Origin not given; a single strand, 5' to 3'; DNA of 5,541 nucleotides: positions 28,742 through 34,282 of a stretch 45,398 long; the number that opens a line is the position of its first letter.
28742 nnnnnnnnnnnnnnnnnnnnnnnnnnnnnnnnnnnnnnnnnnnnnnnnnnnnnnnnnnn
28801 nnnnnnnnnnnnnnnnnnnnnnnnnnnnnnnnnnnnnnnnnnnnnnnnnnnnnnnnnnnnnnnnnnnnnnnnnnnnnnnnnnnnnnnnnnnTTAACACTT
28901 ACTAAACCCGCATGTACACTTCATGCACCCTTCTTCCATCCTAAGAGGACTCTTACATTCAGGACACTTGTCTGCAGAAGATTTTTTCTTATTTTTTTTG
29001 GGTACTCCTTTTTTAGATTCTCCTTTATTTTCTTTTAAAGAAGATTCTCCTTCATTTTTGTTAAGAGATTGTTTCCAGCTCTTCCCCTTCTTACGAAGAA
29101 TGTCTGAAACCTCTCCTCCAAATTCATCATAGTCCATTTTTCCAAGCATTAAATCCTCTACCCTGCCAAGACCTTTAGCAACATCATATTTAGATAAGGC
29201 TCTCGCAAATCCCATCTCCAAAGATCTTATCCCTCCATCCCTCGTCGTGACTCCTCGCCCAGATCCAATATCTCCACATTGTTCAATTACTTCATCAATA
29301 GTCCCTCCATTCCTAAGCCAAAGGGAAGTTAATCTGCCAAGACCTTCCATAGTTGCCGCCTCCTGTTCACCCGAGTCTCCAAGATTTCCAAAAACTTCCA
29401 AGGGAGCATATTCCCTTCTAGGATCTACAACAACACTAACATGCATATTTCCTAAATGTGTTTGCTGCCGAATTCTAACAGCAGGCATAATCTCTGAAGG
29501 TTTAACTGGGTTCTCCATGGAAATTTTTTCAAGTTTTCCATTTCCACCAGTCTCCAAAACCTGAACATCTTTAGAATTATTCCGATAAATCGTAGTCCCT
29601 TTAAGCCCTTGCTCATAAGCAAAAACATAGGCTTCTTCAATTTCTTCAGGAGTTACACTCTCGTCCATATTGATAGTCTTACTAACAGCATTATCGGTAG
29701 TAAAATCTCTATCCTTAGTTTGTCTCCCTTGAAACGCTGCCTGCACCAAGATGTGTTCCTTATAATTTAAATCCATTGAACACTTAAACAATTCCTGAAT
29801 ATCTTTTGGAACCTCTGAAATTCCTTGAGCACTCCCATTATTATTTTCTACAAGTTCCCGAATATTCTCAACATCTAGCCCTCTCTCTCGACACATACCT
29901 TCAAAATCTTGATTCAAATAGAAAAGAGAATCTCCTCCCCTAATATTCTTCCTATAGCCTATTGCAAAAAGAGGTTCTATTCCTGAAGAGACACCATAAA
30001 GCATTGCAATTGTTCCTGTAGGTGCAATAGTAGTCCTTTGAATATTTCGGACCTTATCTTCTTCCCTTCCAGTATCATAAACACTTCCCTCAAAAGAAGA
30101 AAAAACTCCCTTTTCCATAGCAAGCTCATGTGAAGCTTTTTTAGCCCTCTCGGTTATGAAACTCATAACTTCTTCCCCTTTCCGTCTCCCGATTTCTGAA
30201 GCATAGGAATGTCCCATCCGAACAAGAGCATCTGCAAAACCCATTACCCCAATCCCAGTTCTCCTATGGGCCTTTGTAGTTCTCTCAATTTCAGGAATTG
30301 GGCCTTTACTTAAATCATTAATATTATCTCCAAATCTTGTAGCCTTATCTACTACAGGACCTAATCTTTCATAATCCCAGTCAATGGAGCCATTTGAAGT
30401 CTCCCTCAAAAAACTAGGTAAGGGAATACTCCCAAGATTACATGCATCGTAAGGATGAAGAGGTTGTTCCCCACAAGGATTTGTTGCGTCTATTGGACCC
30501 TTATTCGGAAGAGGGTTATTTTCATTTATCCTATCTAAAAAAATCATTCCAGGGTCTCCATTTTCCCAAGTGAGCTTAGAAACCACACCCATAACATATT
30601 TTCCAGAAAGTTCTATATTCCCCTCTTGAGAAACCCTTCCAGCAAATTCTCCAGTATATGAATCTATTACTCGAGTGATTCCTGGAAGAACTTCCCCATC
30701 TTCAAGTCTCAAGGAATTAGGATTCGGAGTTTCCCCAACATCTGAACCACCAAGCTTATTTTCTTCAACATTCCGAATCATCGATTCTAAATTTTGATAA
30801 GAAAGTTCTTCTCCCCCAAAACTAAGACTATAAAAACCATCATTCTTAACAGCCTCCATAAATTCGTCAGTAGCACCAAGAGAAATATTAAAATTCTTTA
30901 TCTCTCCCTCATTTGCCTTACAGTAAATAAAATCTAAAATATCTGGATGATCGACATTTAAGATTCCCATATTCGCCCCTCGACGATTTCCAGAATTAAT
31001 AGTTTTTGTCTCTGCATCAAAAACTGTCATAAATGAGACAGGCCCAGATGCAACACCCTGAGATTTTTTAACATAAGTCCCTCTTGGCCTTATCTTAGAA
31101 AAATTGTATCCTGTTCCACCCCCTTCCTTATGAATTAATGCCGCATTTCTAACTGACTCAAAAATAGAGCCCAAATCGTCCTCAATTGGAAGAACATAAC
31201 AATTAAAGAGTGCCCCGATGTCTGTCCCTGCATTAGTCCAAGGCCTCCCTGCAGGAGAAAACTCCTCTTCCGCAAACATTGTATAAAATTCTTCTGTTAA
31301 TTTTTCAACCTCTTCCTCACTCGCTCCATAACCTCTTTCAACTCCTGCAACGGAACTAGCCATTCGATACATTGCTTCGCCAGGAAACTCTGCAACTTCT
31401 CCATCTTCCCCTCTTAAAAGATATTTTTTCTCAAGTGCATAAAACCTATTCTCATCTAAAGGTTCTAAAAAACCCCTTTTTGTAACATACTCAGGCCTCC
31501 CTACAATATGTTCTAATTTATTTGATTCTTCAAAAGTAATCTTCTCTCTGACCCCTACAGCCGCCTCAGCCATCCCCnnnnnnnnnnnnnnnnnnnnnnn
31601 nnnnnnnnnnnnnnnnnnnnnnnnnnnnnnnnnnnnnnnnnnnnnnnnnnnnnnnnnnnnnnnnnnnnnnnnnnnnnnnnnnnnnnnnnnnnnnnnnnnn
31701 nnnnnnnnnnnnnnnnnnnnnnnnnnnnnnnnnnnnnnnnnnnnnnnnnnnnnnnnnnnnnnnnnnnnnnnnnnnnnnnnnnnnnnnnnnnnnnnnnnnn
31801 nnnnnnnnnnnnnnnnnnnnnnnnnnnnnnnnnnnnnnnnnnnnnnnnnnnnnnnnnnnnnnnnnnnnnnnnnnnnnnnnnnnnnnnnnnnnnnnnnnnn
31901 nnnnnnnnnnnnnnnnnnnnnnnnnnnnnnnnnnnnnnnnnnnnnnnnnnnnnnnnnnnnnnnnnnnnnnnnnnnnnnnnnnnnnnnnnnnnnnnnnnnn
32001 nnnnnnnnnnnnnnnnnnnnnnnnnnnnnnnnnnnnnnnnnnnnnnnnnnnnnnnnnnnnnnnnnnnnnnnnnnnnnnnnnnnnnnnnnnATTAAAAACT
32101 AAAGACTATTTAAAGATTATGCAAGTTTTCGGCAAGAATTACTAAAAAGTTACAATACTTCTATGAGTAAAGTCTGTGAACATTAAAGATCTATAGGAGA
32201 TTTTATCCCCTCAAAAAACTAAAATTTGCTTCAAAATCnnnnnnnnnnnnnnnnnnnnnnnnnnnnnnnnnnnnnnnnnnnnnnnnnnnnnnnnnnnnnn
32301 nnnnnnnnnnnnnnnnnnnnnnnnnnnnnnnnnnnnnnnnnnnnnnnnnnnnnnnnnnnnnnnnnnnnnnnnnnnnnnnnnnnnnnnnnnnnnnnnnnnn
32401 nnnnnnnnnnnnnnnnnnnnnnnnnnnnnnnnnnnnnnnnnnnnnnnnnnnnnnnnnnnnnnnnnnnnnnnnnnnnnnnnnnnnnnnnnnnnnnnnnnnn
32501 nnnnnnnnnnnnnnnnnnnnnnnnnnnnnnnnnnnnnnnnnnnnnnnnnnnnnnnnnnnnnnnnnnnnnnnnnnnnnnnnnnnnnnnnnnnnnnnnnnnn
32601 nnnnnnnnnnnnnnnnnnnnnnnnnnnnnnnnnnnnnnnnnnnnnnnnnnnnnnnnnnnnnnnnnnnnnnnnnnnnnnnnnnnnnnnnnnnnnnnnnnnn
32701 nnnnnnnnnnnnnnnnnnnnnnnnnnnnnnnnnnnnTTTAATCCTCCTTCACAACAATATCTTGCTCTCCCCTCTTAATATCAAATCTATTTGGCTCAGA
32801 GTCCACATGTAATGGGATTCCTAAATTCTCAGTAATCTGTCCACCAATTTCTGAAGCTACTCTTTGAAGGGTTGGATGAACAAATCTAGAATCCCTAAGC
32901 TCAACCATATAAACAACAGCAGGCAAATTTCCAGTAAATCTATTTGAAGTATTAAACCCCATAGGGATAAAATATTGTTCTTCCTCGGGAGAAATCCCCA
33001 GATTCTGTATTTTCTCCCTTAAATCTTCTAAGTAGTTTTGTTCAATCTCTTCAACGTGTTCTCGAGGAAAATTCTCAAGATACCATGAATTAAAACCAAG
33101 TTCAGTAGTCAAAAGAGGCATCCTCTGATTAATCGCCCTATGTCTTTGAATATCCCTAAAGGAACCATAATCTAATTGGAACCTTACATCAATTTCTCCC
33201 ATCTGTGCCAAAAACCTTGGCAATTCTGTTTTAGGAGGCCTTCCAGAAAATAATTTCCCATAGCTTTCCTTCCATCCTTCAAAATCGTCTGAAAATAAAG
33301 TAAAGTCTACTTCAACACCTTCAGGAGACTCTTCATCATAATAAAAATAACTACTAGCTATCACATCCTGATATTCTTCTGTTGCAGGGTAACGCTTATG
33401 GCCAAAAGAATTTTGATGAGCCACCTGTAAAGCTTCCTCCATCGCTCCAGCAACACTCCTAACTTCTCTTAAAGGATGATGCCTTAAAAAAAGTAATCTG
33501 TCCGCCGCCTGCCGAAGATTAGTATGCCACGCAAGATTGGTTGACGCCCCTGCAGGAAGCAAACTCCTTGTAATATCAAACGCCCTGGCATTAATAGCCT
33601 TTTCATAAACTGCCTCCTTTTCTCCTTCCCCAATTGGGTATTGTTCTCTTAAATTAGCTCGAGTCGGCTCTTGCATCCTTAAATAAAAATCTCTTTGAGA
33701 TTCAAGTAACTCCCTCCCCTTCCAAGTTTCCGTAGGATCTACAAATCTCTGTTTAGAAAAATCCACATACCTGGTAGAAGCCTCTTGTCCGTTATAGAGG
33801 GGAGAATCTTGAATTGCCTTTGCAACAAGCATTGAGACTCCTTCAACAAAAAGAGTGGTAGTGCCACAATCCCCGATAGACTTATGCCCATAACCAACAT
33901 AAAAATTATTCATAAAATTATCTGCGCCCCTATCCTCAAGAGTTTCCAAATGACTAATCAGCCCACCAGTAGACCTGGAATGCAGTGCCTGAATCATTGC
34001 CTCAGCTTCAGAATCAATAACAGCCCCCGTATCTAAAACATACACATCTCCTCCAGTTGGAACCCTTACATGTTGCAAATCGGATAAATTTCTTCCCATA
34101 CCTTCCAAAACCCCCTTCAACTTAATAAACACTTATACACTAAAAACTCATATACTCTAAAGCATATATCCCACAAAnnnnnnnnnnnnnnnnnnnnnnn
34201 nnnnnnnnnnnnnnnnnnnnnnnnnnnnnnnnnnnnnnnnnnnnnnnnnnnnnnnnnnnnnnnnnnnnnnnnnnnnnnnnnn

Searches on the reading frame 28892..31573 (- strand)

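Call 40: search_protein_families(library=pfam, proteins=[window:28892-31573:-], max_evalue=0.00001)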
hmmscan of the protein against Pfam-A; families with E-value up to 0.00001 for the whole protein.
window:28892-31573:- (893 aa): 3 families
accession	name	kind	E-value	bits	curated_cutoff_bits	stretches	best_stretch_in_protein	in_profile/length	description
PF02867.20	Ribonuc_red_lgC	-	2.4e-115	386.6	23.9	1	124-663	2-523/523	Ribonucleotide reductase, barrel domain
PF00317.26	Ribonuc_red_lgN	-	8.2e-13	48.7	28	1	42-118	6-75/77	Ribonucleotide reductase, all-alpha domain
PF12637.14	TSCPD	-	1e-10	42.2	22.8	1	701-796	7-87/88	TSCPD domain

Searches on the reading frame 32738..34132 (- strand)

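Call 40: search_protein_families(library=pfam, proteins=[window:32738-34132:-], max_evalue=0.00001)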
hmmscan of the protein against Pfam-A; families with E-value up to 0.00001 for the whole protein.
window:32738-34132:- (464 aa): 1 family
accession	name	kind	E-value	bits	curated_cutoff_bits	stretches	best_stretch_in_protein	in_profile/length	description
PF02511.20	Thy1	-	3.8e-21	76.2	24.8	1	59-236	27-186/191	Thymidylate synthase complementing protein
